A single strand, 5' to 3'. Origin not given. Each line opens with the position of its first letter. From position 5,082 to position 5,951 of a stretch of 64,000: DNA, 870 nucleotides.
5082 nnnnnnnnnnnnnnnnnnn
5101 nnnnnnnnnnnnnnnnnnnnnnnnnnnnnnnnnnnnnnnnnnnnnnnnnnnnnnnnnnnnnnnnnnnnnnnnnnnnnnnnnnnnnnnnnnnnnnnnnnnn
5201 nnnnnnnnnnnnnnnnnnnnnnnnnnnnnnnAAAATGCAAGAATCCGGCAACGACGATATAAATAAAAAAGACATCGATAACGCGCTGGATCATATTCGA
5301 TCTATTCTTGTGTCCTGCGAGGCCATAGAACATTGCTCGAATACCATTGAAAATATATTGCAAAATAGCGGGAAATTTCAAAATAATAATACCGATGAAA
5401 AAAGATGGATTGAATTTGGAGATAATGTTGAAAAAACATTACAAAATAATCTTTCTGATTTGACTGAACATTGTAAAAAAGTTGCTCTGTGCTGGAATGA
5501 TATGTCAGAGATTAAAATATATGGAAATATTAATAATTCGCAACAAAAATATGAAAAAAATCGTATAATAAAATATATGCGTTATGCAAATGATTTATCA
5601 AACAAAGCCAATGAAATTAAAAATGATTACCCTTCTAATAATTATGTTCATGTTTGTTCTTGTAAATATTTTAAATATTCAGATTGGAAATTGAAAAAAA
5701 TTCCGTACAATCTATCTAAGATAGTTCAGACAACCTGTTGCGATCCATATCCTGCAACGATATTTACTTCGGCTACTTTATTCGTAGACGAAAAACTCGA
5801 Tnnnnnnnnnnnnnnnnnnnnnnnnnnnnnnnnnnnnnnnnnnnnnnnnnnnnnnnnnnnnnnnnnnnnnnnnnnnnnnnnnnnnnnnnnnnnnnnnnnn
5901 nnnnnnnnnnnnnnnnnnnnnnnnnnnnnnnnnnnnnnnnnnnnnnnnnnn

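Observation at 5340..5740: In-frame AT-rich cassette of ~400 bp replacing the Arch-domain region of a GC-rich DinG/XPD helicase gene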

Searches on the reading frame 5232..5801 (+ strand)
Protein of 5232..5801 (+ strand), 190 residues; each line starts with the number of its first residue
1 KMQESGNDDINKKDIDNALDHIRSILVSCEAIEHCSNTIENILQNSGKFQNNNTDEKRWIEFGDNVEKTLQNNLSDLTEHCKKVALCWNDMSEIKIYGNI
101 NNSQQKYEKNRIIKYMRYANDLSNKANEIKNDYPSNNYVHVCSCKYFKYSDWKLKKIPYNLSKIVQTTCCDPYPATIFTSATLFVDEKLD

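Call 53: find_homologous_proteins(query=window:5232-5801:+, max_evalue=0.01)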
Query window:5232-5801:+: 27 candidates shared short words with the query, none scored E <= 0.01.

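Call 62: search_protein_representatives(protein=window:5232-5801:+)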
Query: 190 residues. Proteins with E-value up to 0.001 (for the whole library): 12; up to 1e-10: 3; up to 1e-30: 0. The best 12 are listed.
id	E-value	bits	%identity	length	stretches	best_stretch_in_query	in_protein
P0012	1.5e-27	112.9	36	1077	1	5-190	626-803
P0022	2.2e-20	89.5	34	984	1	3-189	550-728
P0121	9.9e-12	61.3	64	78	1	112-166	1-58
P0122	2.7e-10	56.6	34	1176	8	62-91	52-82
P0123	6.3e-09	52.2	31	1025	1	8-190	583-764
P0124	6.4e-09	52.1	34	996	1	47-189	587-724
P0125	3.3e-08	49.8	32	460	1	55-190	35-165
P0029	3.1e-07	46.7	40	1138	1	110-190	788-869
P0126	9.8e-06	41.8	30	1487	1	3-189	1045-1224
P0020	1.3e-05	41.4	56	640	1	2-53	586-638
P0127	1.0e-04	38.4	28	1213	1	24-190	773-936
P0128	2.4e-04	37.2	31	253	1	107-190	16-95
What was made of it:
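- Tried and rejected: The exhaustive HMMER search replaced it (call 62).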

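Call 64: search_protein_families(library=pfam, proteins=[P0122, P0123, P0124, P0125, P0126, P0127, P0128, P0121], max_evalue=0.001)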
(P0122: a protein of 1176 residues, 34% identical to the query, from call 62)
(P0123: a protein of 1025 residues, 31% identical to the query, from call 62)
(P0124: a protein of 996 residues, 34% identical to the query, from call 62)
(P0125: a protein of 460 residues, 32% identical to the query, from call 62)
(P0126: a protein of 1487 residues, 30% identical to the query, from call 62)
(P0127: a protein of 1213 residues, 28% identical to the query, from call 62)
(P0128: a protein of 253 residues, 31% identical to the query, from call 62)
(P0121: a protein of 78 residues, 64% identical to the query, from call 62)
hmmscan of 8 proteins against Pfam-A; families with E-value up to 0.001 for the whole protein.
P0122 (1176 aa): 7 families
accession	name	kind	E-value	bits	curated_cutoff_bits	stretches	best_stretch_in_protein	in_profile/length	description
PF04355.18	BamE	-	5.8e-22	77.7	23.2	0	215-233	31-49/71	Outer membrane protein assembly factor BamE domain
PF21389.3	CASTOR1_ACT-like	-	1.2e-18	67.4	27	0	328-357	43-72/82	Cytosolic arginine sensor for mTORC1 subunit 1/2, ACT-like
PF21277.2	T6SS_VgrG3-like_C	-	1e-14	55.4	27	0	647-721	56-130/183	Type VI secretion system spike protein VgrG3-like, C-terminal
PF18169.6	SLATT_6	-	4.5e-13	49.6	27.1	0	891-934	84-127/176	SMODS and SLOG-associating 2TM effector domain 6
PF16809.10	NleF_casp_inhib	-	4.5e-11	43.4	24.1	0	894-938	68-114/145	NleF caspase inhibitor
PF23351.1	BBS2_CtH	-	1.7e-05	24.8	27.2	0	62-72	16-26/27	BBS2 C-terminal helix bundle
PF05295.16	Luciferase_N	-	0.00031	21.1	25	0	316-332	65-82/82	Luciferase/LBP N-terminal domain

P0123 (1025 aa): 3 families
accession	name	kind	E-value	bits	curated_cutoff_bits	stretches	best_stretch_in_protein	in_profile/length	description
PF13307.12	Helicase_C_2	-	4.5e-30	105.4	25.3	1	826-980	4-167/170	Helicase C-terminal domain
PF00270.35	DEAD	-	4.9e-13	49.6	26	1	333-390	13-70/167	DEAD/DEAH box helicase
PF04851.21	ResIII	-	6e-05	23.4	22.5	0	315-394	3-82/164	Type III restriction enzyme, res subunit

P0124 (996 aa): 3 families
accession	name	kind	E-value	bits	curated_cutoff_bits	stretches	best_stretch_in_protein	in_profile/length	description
PF13307.12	Helicase_C_2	-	2.5e-25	89.9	25.3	1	799-949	8-167/170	Helicase C-terminal domain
PF00270.35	DEAD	-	9.9e-13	48.6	26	1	309-364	16-71/167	DEAD/DEAH box helicase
PF04851.21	ResIII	-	7.3e-06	26.4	22.5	0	287-368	2-83/164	Type III restriction enzyme, res subunit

P0125 (460 aa): 1 family
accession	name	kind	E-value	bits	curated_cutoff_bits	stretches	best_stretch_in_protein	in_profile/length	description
PF13307.12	Helicase_C_2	-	6.7e-30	104.8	25.3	1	226-381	3-167/170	Helicase C-terminal domain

P0126 (1487 aa): 4 families
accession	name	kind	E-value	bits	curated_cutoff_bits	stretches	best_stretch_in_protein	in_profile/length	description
PF08411.15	Exonuc_X-T_C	-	1.6e-38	132.8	27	1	213-464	10-266/269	Exonuclease C-terminal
PF13307.12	Helicase_C_2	-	4e-25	89.2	25.3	1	1295-1435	6-155/170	Helicase C-terminal domain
PF00929.31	RNase_T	-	4.7e-18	66.7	24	1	5-183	2-161/164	Exonuclease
PF00270.35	DEAD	-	3.9e-11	43.4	26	1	804-851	16-64/167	DEAD/DEAH box helicase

P0127 (1213 aa): 3 families
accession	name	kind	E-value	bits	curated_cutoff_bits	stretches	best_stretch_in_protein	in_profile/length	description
PF13307.12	Helicase_C_2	-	5e-28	98.7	25.3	1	1006-1151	7-158/170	Helicase C-terminal domain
PF00270.35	DEAD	-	1.1e-09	38.7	26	1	514-565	18-69/167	DEAD/DEAH box helicase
PF04851.21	ResIII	-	0.00054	20.3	22.5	0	516-603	29-120/164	Type III restriction enzyme, res subunit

P0128 (253 aa): 0 families

P0121 (78 aa): 0 families
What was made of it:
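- On Horizontally acquired in-frame cassette / domain swap: The cassette-alone search returns the same family at the same position (calls 62, 64).
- The best hit is the GC-normal orthologue P0012, residues 626-803 (calls 62, 64).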
